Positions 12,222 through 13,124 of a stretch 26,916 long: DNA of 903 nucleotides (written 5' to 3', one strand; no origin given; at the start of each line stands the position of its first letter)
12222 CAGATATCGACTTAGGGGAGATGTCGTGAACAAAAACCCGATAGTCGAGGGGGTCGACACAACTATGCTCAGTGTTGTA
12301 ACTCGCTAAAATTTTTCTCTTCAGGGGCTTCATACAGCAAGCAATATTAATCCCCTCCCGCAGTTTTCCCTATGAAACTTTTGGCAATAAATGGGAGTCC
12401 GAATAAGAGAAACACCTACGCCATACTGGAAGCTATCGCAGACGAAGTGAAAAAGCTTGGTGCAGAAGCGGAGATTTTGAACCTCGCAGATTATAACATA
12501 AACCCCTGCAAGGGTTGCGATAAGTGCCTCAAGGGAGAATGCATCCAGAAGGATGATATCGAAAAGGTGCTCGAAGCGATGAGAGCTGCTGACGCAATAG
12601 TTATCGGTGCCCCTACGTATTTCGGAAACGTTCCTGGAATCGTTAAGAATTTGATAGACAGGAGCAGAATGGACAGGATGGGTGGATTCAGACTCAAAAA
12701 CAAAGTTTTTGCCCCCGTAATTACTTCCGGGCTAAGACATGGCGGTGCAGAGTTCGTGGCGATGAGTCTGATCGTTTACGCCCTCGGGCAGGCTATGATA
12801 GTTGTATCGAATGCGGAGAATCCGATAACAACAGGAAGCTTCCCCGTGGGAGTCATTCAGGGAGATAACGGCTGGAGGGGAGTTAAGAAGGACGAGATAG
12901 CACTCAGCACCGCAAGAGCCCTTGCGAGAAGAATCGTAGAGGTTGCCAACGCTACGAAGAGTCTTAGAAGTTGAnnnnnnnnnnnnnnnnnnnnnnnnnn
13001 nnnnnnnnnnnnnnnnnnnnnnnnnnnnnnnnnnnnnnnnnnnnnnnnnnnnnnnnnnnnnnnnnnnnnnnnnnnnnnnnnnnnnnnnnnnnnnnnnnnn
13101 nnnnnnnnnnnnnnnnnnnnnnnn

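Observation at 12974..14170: Intact bacterial-type Tgt in an archaeon, with a queuine-salvage-like GGSLG pocket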

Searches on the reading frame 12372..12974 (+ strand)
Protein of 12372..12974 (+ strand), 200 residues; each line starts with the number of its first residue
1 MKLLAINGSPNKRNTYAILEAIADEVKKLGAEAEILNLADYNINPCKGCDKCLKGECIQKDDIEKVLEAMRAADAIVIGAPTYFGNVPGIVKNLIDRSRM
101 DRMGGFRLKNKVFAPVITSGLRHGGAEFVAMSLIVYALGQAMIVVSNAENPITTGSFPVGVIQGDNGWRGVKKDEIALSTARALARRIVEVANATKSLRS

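Call 14: search_protein_families(library=pfam, proteins=[window:12372-12974:+], max_evalue=0.001)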
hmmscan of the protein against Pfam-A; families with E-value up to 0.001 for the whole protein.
window:12372-12974:+ (200 aa): 3 families
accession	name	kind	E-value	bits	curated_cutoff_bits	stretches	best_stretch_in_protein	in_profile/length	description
PF03358.20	FMN_red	-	2.8e-36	124.8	24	1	1-148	1-143/152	NADPH-dependent FMN reductase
PF02525.22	Flavodoxin_2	-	1.5e-14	54.6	27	1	1-97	1-102/198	Flavodoxin-like fold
PF12724.12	Flavodoxin_5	-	1.4e-05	25.9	27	0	56-99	27-70/145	Flavodoxin domain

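Call 49: search_protein_families(library=ncbifam, proteins=[window:12372-12971:+], max_evalue=0.001)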
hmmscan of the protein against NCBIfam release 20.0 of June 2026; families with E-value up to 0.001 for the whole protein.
window:12372-12971:+ (200 aa): 6 families
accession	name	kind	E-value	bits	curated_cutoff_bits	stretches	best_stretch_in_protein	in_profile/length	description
NF002999.0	PRK03767.1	equivalog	1.9e-11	44.2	141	1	18-193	18-196/200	NAD(P)H:quinone oxidoreductase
TIGR01755.1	flav_wrbA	equivalog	5.7e-10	39.5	132.5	1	17-192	16-194/197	NAD(P)H:quinone oxidoreductase type IV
TIGR03567.1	FMN_reduc_SsuE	equivalog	4e-09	36.6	164.05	1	3-120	2-108/171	NADPH-dependent FMN reductase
TIGR03566.1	FMN_reduc_MsuE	equivalog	2.9e-08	33.7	212.5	1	3-97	2-93/174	FMN reductase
NF007859.0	PRK10569.1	equivalog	6.1e-05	22.8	225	1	1-120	1-109/191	NADPH-dependent FMN reductase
NF007280.0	PRK09739.1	equivalog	0.00076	19.2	162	0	14-97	18-104/199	NAD(P)H oxidoreductase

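Call 86: search_solved_structures(query=window:12372-12971:+, max_evalue=0.001)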
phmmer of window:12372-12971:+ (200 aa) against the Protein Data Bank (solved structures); distinct sequences matched with E-value up to 0.001: 8.
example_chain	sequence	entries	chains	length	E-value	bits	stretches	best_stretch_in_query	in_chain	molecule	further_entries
7d38_A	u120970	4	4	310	5e-10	42.6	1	1-103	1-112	Cd1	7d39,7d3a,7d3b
2zki_A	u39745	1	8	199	6.1e-08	35.8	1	60-197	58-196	199aa long hypothetical Trp repressor binding protein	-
4la4_A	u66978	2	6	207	2.3e-06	30.7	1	53-175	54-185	NAD(P)H dehydrogenase (quinone)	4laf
2a5l_A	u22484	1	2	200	2.5e-06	30.6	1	64-193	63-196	Trp repressor binding protein WrbA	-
1zwk_A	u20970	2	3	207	2.7e-06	30.4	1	64-193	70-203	Trp repressor binding protein WrbA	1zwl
5f4b_A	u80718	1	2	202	1.5e-05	28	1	73-192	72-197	NAD(P)H dehydrogenase (quinone)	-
5f51_A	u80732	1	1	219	1.8e-05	27.8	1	72-192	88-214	NAD(P)H dehydrogenase (quinone)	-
1ydg_A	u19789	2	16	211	0.00038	23.4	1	14-177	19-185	trp repressor binding protein WrbA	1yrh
